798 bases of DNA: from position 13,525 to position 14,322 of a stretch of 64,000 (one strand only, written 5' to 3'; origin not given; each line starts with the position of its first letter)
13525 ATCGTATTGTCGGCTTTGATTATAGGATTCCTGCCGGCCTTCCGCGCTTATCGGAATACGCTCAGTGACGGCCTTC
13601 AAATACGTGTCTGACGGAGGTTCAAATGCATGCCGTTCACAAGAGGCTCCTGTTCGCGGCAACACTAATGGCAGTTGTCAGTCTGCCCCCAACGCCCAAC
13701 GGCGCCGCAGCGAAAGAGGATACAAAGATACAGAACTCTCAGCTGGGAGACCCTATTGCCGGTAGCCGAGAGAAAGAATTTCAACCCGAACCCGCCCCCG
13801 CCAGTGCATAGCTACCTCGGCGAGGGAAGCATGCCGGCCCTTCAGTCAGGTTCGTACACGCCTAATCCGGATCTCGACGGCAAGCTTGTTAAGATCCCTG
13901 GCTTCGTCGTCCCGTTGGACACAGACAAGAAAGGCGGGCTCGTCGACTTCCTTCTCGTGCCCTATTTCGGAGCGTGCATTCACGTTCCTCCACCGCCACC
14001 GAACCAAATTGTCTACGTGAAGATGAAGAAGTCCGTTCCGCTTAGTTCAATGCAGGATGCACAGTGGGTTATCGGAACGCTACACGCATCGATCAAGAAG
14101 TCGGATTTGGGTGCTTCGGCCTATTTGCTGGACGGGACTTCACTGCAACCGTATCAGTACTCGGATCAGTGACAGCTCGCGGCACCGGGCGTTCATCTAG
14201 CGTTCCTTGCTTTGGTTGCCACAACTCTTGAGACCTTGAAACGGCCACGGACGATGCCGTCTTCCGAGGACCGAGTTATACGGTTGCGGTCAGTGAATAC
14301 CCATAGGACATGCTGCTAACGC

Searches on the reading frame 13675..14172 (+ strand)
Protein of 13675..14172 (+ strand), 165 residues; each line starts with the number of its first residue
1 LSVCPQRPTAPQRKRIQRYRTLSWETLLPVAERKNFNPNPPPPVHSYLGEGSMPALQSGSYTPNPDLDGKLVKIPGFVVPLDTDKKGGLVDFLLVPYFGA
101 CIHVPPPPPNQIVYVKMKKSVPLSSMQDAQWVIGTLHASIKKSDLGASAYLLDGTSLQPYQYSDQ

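Call 7: search_protein_families(library=pfam, proteins=[window:13675-14172:+], max_evalue=0.001)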
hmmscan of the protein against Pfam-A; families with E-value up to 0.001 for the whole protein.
window:13675-14172:+ (165 aa): 1 family
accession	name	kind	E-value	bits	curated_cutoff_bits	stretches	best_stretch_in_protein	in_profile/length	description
PF11736.14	DUF3299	-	9.7e-38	129.8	22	1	60-158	40-138/139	Protein of unknown function (DUF3299)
